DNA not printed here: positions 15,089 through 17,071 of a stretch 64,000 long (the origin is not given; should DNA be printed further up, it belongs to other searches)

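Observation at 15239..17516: ECF sigma / single-pass anti-sigma pair whose extracytoplasmic part ends in a GerMN domain, divergent from a membrane S1 protease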

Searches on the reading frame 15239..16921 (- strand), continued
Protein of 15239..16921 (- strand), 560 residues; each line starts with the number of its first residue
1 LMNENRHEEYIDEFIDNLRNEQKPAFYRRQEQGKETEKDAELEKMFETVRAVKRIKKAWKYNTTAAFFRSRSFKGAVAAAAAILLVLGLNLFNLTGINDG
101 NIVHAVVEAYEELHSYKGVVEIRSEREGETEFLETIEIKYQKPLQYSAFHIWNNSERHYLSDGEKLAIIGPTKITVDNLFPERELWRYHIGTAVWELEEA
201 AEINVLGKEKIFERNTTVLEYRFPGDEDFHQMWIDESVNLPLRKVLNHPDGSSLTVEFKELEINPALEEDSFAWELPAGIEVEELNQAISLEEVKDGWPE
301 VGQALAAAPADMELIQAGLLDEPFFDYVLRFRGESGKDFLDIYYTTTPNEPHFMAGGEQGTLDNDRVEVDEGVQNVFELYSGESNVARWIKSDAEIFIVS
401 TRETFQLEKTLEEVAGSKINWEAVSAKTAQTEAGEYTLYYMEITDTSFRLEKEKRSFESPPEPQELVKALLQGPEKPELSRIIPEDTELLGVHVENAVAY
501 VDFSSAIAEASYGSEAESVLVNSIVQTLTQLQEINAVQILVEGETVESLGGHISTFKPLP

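Call 36: fold_search(model_id=the predicted structure, library=pdb)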
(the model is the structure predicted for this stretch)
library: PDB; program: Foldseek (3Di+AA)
matches with E <= 10: 833; with E <= 0.001: 100
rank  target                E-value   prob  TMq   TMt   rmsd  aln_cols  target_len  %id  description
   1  3m4w_C                7.2e-12  1.00  0.26  0.47   9.2       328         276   12  Structural basis for the negative regulation of bacterial stress response by RseB (released 2010-05-05)
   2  2v42_A                8.3e-12  1.00  0.29  0.47   8.9       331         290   13  Crystal structure of RseB: a sensor for periplasmic stress response in E. coli (released 2007-08-28)
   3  2v42_B                9.2e-12  1.00  0.28  0.47   9.5       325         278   13  Crystal structure of RseB: a sensor for periplasmic stress response in E. coli (released 2007-08-28)
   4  6in9_A                1.2e-11  1.00  0.23  0.39  11.3       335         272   14  Crystal structure of MucB in complex with MucA(peri) (released 2019-07-24)
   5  3m4w_D                1.3e-11  1.00  0.25  0.48   9.4       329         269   12  Structural basis for the negative regulation of bacterial stress response by RseB (released 2010-05-05)
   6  3m4w_A                1.4e-11  1.00  0.26  0.46  10.3       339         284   13  Structural basis for the negative regulation of bacterial stress response by RseB (released 2010-05-05)
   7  6in9_B                1.4e-11  1.00  0.23  0.40  11.8       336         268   14  Crystal structure of MucB in complex with MucA(peri) (released 2019-07-24)
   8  2p4b_A                1.5e-11  1.00  0.27  0.45   9.5       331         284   13  Crystal structure of E.coli RseB (released 2007-05-22)
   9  2v43_C                8.6e-11  1.00  0.25  0.43  11.4       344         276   13  Crystal structure of RseB: a sensor for periplasmic stress response in E. coli (released 2007-08-28)
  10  2v43_B                2.0e-10  1.00  0.26  0.46   9.5       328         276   12  Crystal structure of RseB: a sensor for periplasmic stress response in E. coli (released 2007-08-28)
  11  2p4b_C                2.6e-10  1.00  0.25  0.49  10.2       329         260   13  Crystal structure of E.coli RseB (released 2007-05-22)
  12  2v43_A                4.1e-10  1.00  0.25  0.48   9.9       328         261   12  Crystal structure of RseB: a sensor for periplasmic stress response in E. coli (released 2007-08-28)
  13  2p4b_B                3.1e-09  1.00  0.25  0.41  10.3       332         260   11  Crystal structure of E.coli RseB (released 2007-05-22)
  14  8orn_A                3.3e-09  1.00  0.24  0.63   5.7       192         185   14  Crystal structure of Xanthomonas campestris pv. campestris LolA-LolB complex (released 2023-07-05)
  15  8chx_B                2.4e-08  1.00  0.24  0.61   5.3       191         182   14  Structure and function of LolA from Vibrio cholerae (released 2023-06-21)
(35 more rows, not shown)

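Call 51: search_protein_families(library=pfam, alignment_id=A1, max_evalue=1)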
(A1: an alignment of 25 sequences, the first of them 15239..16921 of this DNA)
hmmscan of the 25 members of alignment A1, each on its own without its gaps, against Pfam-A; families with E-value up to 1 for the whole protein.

A. member 1, window:15239-16921:- (560 aa): 4 families
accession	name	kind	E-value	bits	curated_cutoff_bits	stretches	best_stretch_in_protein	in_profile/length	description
PF10646.14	Germane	-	1e-24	87.8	23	1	437-547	1-117/117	Sporulation and spore germination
PF09865.15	DUF2092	-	0.00033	20.5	21.2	1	198-279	122-205/212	Predicted periplasmic protein (DUF2092)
PF03888.20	MucB_RseB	-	0.026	14.5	22.3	1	195-272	95-174/178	MucB/RseB N-terminal domain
PF18121.7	TFA2_Winged_2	-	0.072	13.2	26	1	287-306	16-35/60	TFA2 Winged helix domain 2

B. families by the number of members that match (of 25 scanned): 14 families
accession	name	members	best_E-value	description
PF03888.20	MucB_RseB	24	5.5e-07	MucB/RseB N-terminal domain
PF09865.15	DUF2092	19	2.4e-10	Predicted periplasmic protein (DUF2092)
PF10646.14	Germane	10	5.5e-27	Sporulation and spore germination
PF17131.11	LolA_like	4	0.0087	Outer membrane lipoprotein-sorting protein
PF18121.7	TFA2_Winged_2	3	0.031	TFA2 Winged helix domain 2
PF11280.13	DUF3081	1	0.0027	Protein of unknown function (DUF3081)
PF12634.13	Inp1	1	0.073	Inheritance of peroxisomes protein 1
PF05193.26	Peptidase_M16_C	1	0.08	Peptidase M16 inactive domain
PF15633.11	Tox-ART-HYD1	1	0.082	HYD1 signature containing ADP-ribosyltransferase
PF11239.13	DUF3040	1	0.083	Protein of unknown function (DUF3040)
PF11166.13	DUF2951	1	0.1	Protein of unknown function (DUF2951)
PF14857.11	TMEM151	1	0.19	TMEM151 family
PF05402.18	PqqD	1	0.23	Coenzyme PQQ synthesis protein D (PqqD)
PF13786.12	DUF4179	1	0.25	Domain of unknown function (DUF4179)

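Call 60: find_encoding_contigs(protein=P0021, flank=5000, max_places=2)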
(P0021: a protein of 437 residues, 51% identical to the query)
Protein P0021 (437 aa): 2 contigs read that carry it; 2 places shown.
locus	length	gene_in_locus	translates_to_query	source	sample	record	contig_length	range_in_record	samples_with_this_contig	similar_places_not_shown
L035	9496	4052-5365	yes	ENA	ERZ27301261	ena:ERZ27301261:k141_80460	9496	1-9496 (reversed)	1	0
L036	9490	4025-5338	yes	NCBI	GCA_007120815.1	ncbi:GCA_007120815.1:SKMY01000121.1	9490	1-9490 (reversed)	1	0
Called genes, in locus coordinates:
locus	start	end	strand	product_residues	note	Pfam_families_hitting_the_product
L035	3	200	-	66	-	?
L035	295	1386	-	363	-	PF00310:GATase_2, PF13537:GATase_7 (faint), PF13522:GATase_6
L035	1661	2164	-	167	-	PF00210:Ferritin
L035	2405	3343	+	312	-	PF07833:Cu_amine_oxidN1, PF10646:Germane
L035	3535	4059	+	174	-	PF04542:Sigma70_r2, PF08281:Sigma70_r4_2, PF04545:Sigma70_r4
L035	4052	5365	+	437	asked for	PF09865:DUF2092 (faint)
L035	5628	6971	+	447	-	PF01266:DAO (faint), PF01593:Amino_oxidase (faint), PF03486:HI0933_like (faint), PF07992:Pyr_redox_2, PF13738:Pyr_redox_3, PF00070:Pyr_redox, PF02852:Pyr_redox_dim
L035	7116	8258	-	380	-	PF02595:Gly_kinase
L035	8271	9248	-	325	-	PF00389:2-Hacid_dh, PF02826:2-Hacid_dh_C, PF03446:NAD_binding_2 (weak)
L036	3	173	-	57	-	?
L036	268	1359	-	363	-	PF00310:GATase_2, PF13537:GATase_7 (faint), PF13522:GATase_6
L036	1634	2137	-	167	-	PF00210:Ferritin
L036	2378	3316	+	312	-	PF07833:Cu_amine_oxidN1, PF10646:Germane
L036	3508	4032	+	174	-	PF04542:Sigma70_r2, PF08281:Sigma70_r4_2, PF04545:Sigma70_r4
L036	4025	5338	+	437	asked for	PF09865:DUF2092 (faint)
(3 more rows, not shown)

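Call 61: find_encoding_contigs(protein=P0027, flank=5000, max_places=2)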
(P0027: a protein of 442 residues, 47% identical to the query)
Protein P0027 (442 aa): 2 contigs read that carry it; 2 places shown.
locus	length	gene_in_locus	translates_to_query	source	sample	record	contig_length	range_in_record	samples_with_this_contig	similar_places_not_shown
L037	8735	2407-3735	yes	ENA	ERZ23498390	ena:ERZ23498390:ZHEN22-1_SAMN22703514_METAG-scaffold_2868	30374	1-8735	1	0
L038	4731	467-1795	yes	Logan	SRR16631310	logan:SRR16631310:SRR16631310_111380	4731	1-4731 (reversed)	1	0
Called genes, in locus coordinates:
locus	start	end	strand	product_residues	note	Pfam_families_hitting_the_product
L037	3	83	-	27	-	?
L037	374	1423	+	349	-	PF01212:Beta_elim_lyase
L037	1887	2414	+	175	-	PF04542:Sigma70_r2 (weak), PF08281:Sigma70_r4_2, PF04545:Sigma70_r4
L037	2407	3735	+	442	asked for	-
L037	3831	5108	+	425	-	PF01979:Amidohydro_1, PF07969:Amidohydro_3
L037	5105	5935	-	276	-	PF13482:RNase_H_2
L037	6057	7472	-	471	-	PF01225:Mur_ligase, PF08245:Mur_ligase_M, PF02875:Mur_ligase_C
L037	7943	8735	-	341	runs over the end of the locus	PF02543:Carbam_trans_N (faint), PF00814:TsaD, PF22521:HypF_C_2 (weak)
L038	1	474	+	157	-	?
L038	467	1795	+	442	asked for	-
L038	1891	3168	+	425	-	PF01979:Amidohydro_1, PF07969:Amidohydro_3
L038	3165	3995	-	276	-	PF13482:RNase_H_2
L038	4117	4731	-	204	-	?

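Call 64: search_protein_representatives(alignment_id=A1)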
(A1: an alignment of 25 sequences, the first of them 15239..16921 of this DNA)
Query: 25 sequences, 434 profile positions. Proteins with E-value up to 0.001 (for the whole library): 414; up to 1e-10: 105; up to 1e-30: 41. The best 150 are listed.
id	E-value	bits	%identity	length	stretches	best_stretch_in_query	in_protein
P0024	3.2e-195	665.4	-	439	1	2-434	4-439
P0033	1.5e-187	640.2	-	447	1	2-434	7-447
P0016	2.4e-184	629.6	-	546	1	1-432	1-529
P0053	1.6e-166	570.8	-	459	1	2-434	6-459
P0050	3.7e-166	569.6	-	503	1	3-434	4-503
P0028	1.0e-163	561.6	-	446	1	1-434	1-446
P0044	2.4e-145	501.1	-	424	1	4-415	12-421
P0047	1.5e-143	495.1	-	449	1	2-414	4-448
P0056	2.5e-137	474.6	-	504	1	3-413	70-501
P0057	1.9e-130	451.9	-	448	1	4-434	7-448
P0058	8.4e-130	449.8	-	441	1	3-432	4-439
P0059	1.2e-129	449.4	-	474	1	4-434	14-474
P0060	3.6e-125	434.6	-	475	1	2-434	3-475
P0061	5.3e-122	424.1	-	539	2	87-414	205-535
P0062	8.8e-114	397.1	-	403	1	6-414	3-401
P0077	4.1e-39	151.0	-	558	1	6-422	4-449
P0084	4.5e-33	131.1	-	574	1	5-410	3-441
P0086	1.5e-31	126.1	-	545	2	5-288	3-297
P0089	1.7e-28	116.0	-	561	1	6-412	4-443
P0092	1.5e-27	112.9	-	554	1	7-423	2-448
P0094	6.7e-26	107.5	-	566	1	6-409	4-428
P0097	2.8e-24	102.1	-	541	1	5-414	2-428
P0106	6.9e-20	87.6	-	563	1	5-426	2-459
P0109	5.2e-19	84.7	-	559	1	5-388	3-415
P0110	6.1e-19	84.5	-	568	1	5-315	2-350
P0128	1.4e-13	66.8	-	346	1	83-315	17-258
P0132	2.8e-13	65.9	-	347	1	79-314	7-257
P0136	4.8e-13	65.1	-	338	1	87-316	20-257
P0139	1.2e-12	63.7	-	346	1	76-343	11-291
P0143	1.4e-11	60.3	-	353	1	68-333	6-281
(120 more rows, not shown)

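Call 65: search_protein_families(library=pfam, proteins=[P0077, P0084, P0089, P0092, P0094, P0097, P0106, P0109, P0110, P0086], max_evalue=0.01)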
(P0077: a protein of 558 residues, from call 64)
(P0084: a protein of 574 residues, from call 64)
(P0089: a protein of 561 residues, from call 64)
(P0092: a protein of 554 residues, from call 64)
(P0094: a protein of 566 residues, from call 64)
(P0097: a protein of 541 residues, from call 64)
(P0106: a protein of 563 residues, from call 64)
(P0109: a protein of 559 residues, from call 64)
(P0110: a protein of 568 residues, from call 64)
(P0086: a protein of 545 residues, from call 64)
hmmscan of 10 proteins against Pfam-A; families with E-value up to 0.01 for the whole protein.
P0077 (558 aa): 2 families
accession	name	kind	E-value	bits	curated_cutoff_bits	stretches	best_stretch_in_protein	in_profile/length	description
PF03888.20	MucB_RseB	-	3.2e-07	30.5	22.3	1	194-258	83-149/178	MucB/RseB N-terminal domain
PF09865.15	DUF2092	-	4.1e-05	23.5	21.2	1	209-294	122-210/212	Predicted periplasmic protein (DUF2092)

P0084 (574 aa): 2 families
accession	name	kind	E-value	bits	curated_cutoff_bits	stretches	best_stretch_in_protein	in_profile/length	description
PF03888.20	MucB_RseB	-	0.00015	21.8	22.3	1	179-263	64-150/178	MucB/RseB N-terminal domain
PF13786.12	DUF4179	-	0.0049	17.7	30.1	0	79-139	2-59/94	Domain of unknown function (DUF4179)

P0089 (561 aa): 3 families
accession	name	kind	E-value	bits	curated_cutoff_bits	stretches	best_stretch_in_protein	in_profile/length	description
PF03888.20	MucB_RseB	-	3.7e-07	30.3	22.3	1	129-297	8-172/178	MucB/RseB N-terminal domain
PF14285.11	DUF4367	-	0.0011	19.9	22.1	0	335-436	4-108/110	Domain of unknown function (DUF4367)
PF17131.11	LolA_like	-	0.0028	17.7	30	1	226-276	68-123/184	Outer membrane lipoprotein-sorting protein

P0092 (554 aa): 0 families

P0094 (566 aa): 3 families
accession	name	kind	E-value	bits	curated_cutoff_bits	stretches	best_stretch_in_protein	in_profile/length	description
PF03888.20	MucB_RseB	-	4.4e-07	30.1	22.3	1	129-264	15-146/178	MucB/RseB N-terminal domain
PF14285.11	DUF4367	-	6.7e-05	23.8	22.1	1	328-423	5-107/110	Domain of unknown function (DUF4367)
PF10016.14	DUF2259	-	0.0014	19.1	25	1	198-277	82-159/189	Predicted secreted protein (DUF2259)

P0097 (541 aa): 0 families

P0106 (563 aa): 1 family
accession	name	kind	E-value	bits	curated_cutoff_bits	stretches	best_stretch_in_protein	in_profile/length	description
PF03888.20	MucB_RseB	-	0.0074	16.3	22.3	0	217-279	83-147/178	MucB/RseB N-terminal domain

P0109 (559 aa): 1 family
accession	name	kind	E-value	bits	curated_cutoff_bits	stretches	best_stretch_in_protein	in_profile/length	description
PF03888.20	MucB_RseB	-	9.1e-09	35.6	22.3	1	115-279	9-169/178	MucB/RseB N-terminal domain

P0110 (568 aa): 1 family
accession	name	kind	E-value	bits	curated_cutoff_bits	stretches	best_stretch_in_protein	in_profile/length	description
PF03888.20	MucB_RseB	-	2.9e-06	27.4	22.3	1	209-274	83-150/178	MucB/RseB N-terminal domain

P0086 (545 aa): 3 families
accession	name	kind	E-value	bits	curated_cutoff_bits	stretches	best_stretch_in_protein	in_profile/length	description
PF03888.20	MucB_RseB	-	8.3e-08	32.5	22.3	1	193-272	86-168/178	MucB/RseB N-terminal domain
PF14285.11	DUF4367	-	0.00097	20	22.1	0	385-423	71-110/110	Domain of unknown function (DUF4367)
PF17131.11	LolA_like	-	0.0015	18.7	30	1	208-253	71-121/184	Outer membrane lipoprotein-sorting protein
